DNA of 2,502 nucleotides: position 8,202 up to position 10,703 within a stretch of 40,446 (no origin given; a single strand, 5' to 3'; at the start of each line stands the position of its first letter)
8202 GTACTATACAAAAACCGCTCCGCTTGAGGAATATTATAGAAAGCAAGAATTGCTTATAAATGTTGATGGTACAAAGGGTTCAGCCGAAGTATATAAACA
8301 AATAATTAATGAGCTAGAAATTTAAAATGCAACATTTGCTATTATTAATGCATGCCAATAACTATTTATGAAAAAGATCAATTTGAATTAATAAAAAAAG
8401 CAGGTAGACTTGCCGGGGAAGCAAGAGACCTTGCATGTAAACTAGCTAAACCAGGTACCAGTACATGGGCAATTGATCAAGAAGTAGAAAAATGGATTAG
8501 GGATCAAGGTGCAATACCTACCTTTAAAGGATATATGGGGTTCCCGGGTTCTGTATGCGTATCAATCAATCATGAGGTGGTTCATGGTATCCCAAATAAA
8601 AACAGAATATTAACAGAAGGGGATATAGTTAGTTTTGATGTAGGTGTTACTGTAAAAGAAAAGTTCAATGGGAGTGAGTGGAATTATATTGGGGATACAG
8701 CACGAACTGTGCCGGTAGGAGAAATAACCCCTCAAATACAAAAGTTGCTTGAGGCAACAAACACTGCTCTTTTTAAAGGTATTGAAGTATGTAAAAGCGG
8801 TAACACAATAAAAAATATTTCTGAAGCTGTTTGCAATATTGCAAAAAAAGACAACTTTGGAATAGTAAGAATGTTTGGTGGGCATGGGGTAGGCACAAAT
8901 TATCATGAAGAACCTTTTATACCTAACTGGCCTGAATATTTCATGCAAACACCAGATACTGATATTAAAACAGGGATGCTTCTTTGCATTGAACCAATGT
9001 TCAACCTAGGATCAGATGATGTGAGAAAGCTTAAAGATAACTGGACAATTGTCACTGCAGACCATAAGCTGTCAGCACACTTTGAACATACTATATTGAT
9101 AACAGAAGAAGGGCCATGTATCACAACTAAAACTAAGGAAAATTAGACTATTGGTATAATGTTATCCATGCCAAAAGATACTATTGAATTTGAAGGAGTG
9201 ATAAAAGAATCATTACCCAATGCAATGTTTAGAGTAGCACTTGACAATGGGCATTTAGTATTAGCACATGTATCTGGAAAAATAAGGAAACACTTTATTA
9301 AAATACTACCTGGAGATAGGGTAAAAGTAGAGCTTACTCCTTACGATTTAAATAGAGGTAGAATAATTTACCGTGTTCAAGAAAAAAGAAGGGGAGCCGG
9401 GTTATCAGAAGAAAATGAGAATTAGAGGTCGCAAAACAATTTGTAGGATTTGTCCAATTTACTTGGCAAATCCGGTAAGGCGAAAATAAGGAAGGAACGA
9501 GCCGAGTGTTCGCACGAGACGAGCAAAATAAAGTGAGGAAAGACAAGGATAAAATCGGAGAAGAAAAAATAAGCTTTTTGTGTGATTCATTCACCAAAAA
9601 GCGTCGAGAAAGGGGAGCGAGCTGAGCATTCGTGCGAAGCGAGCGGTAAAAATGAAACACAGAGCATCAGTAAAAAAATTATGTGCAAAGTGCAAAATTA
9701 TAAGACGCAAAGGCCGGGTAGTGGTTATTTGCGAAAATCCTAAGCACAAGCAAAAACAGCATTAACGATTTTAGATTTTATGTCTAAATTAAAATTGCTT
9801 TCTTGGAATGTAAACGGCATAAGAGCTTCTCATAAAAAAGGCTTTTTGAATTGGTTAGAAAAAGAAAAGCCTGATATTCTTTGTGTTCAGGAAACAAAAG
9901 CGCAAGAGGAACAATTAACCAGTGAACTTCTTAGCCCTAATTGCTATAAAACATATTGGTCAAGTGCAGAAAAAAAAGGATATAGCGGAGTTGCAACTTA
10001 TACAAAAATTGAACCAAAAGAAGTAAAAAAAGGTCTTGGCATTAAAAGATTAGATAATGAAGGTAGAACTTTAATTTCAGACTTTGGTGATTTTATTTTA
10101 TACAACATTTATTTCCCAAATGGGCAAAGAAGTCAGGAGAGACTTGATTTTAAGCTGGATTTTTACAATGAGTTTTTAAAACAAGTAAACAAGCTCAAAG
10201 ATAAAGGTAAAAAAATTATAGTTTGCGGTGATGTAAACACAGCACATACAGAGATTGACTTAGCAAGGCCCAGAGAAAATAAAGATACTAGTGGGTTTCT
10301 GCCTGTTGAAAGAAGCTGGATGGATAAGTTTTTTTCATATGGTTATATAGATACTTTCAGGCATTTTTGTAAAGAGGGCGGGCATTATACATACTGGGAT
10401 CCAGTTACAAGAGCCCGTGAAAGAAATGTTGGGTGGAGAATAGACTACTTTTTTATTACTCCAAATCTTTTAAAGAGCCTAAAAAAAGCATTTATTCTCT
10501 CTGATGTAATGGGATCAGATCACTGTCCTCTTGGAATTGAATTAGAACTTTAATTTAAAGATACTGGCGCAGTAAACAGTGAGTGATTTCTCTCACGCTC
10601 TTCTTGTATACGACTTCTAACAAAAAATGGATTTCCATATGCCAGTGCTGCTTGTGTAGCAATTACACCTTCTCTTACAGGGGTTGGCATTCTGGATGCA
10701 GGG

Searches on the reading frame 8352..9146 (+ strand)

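Call 15: search_protein_families(library=ncbifam, proteins=[window:8352-9146:+])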
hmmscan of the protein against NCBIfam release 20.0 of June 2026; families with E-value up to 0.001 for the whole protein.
window:8352-9146:+ (264 aa): 10 families
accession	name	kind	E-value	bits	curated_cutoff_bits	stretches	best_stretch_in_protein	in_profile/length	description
TIGR00500.1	met_pdase_I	equivalog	5.7e-84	281.5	171.35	1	3-260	1-246/247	type I methionyl aminopeptidase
NF009533.0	PRK12897.1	equivalog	1.4e-50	172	488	1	3-260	2-247/248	type I methionyl aminopeptidase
NF008970.0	PRK12318.1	equivalog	1.3e-49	169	267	1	3-261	41-289/291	methionyl aminopeptidase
NF005583.0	PRK07281.1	equivalog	8.6e-40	136.8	445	2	104-262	125-281/286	methionyl aminopeptidase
TIGR00501.1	met_pdase_II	equivalog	1.1e-21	77.7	222.65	1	10-224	4-198/295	type II methionyl aminopeptidase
NF040821.1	dipep_PepQ_Arch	equivalog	1.2e-13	50.8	630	1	6-220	123-317/346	Xaa-Pro dipeptidase PepQ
NF008131.0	PRK10879.1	equivalog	1.4e-08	34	465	1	8-166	176-321/438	Xaa-Pro aminopeptidase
NF007310.0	PRK09795.1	equivalog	2.9e-08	32.9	393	1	8-251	130-358/361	aminopeptidase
TIGR00495.1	crvDNA_42K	hypoth_equivalog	3.9e-06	25.8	430.05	1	62-171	76-180/383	ErbB3-binding protein EBP1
NF043017.1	DimsulpropLyDddP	equivalog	0.00029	19.8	600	1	85-234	283-426/443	dimethylsulfonioproprionate lyase DddP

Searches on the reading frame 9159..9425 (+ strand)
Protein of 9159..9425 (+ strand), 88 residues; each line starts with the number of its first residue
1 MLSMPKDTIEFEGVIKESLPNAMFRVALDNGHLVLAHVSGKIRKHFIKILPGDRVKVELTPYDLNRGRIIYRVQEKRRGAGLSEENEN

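Call 15: search_protein_families(library=ncbifam, proteins=[window:9159-9425:+])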
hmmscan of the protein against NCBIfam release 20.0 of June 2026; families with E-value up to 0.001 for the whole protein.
window:9159-9425:+ (88 aa): 2 families
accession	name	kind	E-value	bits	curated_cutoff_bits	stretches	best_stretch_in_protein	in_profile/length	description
TIGR00008.1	infA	equivalog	7.2e-35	118.8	61.15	1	7-72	3-68/69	translation initiation factor IF-1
TIGR00523.1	eIF-1A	equivalog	3.4e-05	23.8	102.9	1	6-75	16-84/98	translation initiation factor eIF-1A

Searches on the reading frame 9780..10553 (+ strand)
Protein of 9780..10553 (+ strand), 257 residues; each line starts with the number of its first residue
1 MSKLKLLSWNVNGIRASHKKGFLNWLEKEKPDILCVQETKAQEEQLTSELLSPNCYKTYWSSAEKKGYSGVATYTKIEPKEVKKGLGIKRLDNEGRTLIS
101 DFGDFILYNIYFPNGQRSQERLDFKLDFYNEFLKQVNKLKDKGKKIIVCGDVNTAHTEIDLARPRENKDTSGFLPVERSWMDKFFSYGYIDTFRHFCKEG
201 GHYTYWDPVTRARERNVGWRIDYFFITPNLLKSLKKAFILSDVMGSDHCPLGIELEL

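Call 15: search_protein_families(library=ncbifam, proteins=[window:9780-10553:+])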
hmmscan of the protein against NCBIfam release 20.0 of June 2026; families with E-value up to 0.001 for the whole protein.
window:9780-10553:+ (257 aa): 5 families
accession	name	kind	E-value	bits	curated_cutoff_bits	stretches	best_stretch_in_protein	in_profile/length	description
TIGR00633.1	xth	equivalog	9.7e-96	320.2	99.05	1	4-255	1-254/255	exodeoxyribonuclease III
TIGR00195.1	exoDNase_III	equivalog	3.9e-94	315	182.55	1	4-255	1-254/254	exodeoxyribonuclease III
NF010489.0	PRK13911.1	equivalog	4.1e-72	242.9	503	1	4-255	1-249/250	exodeoxyribonuclease III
NF008733.0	PRK11756.1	equivalog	7e-40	136.9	280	1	4-256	1-268/269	exodeoxyribonuclease III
NF003842.0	PRK05421.1-4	equivalog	4.9e-10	39.2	144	1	2-85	30-116/259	endonuclease/exonuclease/phosphatase family protein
